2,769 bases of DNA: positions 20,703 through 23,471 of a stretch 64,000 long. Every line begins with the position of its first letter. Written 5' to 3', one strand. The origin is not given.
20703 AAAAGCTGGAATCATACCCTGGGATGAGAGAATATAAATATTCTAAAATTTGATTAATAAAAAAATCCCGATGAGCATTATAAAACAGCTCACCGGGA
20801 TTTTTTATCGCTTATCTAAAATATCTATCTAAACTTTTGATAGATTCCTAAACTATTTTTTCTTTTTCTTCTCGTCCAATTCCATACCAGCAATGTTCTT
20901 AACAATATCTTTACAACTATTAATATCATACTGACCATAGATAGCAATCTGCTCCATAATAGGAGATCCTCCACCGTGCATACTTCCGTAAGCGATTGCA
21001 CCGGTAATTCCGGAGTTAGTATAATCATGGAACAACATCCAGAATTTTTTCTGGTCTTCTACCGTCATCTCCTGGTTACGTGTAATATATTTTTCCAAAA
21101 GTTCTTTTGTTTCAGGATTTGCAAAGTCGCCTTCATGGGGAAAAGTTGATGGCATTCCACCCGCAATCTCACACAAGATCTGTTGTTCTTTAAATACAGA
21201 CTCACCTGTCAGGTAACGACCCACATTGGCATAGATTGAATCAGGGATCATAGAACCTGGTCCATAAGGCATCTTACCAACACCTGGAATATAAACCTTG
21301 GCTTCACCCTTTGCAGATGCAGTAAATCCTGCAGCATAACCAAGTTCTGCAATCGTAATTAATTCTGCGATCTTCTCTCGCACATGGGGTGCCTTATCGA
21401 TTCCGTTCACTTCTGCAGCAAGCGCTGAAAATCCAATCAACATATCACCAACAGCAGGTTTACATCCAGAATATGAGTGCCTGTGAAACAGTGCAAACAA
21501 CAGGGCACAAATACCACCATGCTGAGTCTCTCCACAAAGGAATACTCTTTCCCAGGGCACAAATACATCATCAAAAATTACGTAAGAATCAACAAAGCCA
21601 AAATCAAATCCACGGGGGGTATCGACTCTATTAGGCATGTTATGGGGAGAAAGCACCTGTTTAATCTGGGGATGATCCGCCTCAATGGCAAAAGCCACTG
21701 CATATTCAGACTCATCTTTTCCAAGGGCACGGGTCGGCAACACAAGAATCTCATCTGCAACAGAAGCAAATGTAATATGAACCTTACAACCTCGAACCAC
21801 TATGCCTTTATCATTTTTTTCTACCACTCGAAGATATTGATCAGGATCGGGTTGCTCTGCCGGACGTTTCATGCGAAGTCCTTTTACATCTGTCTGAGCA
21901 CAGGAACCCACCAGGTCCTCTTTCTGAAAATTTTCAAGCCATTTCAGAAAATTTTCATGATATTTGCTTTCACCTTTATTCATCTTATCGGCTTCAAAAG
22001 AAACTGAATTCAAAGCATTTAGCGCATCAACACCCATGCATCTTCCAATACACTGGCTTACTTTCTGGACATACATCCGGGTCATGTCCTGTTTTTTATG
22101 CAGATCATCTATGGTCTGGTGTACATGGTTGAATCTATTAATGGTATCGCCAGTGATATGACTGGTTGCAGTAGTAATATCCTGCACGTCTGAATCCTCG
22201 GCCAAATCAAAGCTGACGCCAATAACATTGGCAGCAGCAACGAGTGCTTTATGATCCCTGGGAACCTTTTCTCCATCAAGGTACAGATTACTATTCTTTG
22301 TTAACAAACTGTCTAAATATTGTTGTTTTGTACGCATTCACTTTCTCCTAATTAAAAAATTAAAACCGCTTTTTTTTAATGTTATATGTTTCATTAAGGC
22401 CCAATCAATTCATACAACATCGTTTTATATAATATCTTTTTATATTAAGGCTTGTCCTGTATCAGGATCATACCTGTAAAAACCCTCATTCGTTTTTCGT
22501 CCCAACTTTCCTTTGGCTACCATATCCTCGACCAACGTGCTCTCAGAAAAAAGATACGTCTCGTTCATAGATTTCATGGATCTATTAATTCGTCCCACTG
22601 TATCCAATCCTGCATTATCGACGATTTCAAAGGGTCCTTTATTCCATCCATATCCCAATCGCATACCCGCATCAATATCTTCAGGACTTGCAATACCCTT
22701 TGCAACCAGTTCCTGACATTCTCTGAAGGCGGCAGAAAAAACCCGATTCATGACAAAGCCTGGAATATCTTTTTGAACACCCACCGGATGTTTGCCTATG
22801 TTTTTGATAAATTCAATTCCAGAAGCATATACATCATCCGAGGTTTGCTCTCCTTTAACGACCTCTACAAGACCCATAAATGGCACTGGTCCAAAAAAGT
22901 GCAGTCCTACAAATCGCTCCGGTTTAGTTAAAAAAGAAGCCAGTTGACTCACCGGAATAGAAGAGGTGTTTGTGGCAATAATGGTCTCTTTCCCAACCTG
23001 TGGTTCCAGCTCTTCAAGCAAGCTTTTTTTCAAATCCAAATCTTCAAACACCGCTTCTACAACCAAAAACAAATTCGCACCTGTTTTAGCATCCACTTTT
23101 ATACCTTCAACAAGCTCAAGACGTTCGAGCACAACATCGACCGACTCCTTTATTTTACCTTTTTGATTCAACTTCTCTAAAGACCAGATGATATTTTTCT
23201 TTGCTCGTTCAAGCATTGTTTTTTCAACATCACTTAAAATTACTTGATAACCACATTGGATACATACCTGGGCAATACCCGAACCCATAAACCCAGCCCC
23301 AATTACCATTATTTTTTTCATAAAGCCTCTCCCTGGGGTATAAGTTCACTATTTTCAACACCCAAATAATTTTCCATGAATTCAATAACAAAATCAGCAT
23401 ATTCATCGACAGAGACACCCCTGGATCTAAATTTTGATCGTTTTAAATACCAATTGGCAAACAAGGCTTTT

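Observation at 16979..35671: The gene set suggests 4-hydroxyacyl-CoA catabolism by two mechanistically different routes in one regulon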

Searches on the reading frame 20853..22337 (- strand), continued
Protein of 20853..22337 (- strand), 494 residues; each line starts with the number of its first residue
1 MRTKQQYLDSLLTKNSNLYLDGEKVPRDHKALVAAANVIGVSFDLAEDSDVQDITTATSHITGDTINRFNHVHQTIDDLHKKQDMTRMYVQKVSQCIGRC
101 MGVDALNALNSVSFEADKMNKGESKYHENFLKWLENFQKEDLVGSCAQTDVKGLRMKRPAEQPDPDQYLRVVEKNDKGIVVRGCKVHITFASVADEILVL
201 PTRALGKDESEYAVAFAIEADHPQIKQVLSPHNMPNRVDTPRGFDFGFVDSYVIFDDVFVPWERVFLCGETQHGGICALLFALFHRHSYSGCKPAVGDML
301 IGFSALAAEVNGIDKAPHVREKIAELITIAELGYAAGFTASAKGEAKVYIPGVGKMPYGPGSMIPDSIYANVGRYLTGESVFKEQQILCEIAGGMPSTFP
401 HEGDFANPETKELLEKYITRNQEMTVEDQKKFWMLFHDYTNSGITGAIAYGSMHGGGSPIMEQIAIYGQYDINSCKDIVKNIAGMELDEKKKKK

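Call 43: find_encoding_contigs(protein=P0126, flank=10000, max_places=1)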
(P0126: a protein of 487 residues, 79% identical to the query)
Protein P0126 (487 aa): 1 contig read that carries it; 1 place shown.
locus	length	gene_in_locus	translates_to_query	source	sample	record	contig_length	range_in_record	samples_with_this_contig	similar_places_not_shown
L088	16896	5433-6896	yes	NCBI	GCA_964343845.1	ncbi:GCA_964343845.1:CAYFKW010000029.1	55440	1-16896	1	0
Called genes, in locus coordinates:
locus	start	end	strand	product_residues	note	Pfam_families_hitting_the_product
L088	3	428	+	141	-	?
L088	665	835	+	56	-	-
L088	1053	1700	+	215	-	PF00440:TetR_N, PF17932:TetR_C_24, PF17935:TetR_C_27 (weak)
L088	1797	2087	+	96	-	-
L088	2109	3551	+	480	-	PF11794:HpaB_N, PF03241:HpaB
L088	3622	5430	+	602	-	PF02771:Acyl-CoA_dh_N, PF02770:Acyl-CoA_dh_M, PF00441:Acyl-CoA_dh_1, PF22924:ACOX_C_alpha1 (weak), PF12806:Acyl-CoA_dh_C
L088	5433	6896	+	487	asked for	PF11794:HpaB_N, PF03241:HpaB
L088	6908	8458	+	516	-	PF01039:Carboxyl_trans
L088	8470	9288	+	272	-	PF23441:SDR, PF00106:adh_short, PF08659:KR, PF13561:adh_short_C2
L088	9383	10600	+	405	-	-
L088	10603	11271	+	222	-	PF03721:UDPG_MGDP_dh_N (faint), PF02737:3HCDH_N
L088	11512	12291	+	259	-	PF00378:ECH_1, PF16113:ECH_2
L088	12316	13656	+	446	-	PF04015:DUF362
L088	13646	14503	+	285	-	PF02737:3HCDH_N, PF00725:3HCDH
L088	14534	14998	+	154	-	PF01575:MaoC_dehydratas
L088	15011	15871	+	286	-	PF01734:Patatin, PF19890:DUF6363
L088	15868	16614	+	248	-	PF01643:Acyl-ACP_TE, PF13279:4HBT_2 (faint), PF20791:Acyl-ACP_TE_C (weak)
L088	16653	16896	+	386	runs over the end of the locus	PF13237:Fer4_10 (faint), PF00037:Fer4 (weak), PF12838:Fer4_7, PF13187:Fer4_9 (weak), PF14697:Fer4_21, PF25160:LdpA_Fe-S-bd (weak)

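Call 62: find_related_loci(query=window:20853-22337:-, collection=metagenome_contigs, flank=10000)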
Query window:20853-22337:- (494 aa) in metagenome_contigs; peptide patterns used: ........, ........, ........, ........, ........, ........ (x = any residue, [..] = any of these).
600 stretches matched a pattern (row limit reached: there are more); 584 encode a relative of the query (tblastn E <= 1e-3); the best 80 are kept; 80 distinct loci.
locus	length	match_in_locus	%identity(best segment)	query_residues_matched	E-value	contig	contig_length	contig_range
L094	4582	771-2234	64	1-488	0e+0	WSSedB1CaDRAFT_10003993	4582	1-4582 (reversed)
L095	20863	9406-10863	64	1-486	0e+0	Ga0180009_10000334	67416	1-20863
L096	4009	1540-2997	63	1-486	0e+0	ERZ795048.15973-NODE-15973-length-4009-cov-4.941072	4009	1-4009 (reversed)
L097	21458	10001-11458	63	1-486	0e+0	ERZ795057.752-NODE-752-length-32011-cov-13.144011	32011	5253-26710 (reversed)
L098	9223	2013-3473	62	1-486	0e+0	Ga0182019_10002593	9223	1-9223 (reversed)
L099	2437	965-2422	64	1-486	0e+0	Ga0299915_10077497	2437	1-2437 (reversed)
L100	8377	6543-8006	61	1-488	0e+0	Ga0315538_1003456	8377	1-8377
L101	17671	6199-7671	60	1-492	0e+0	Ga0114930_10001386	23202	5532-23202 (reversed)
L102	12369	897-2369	59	1-491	0e+0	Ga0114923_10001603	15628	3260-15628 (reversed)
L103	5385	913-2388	60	1-493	0e+0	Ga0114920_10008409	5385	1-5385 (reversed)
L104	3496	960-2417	60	1-486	0e+0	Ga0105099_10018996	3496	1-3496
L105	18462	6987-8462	59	1-494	0e+0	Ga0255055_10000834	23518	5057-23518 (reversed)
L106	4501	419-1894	60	5-494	0e+0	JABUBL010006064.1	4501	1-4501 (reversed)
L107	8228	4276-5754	58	1-493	0e+0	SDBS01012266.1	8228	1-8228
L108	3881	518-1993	59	1-490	0e+0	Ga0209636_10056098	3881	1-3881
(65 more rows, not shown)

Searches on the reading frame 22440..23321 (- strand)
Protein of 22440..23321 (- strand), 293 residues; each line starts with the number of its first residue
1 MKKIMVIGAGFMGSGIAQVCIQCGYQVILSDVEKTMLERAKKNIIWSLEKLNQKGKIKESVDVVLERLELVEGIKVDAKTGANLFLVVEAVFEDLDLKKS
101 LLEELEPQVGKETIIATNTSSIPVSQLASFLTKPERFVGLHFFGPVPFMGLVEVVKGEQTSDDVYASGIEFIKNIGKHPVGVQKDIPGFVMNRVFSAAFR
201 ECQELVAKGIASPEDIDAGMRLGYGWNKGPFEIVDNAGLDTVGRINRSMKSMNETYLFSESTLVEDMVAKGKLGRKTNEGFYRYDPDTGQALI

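Call 3: search_protein_families(library=pfam, proteins=[window:22440-23321:-])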
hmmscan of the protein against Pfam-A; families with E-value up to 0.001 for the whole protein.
window:22440-23321:- (293 aa): 4 families
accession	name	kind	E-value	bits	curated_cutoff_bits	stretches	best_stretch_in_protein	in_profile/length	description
PF02737.24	3HCDH_N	-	6.8e-56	189.5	22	1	3-185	1-179/180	3-hydroxyacyl-CoA dehydrogenase, NAD binding domain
PF00725.27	3HCDH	-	2.5e-26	92.5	22.1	1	188-284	1-97/97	3-hydroxyacyl-CoA dehydrogenase, C-terminal domain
PF03446.21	NAD_binding_2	-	0.00015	22.3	21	1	3-64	1-59/161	NAD binding domain of 6-phosphogluconate dehydrogenase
PF03807.23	F420_oxidored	-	0.00058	20.8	21.6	0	3-50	1-50/94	NADP oxidoreductase coenzyme F420-dependent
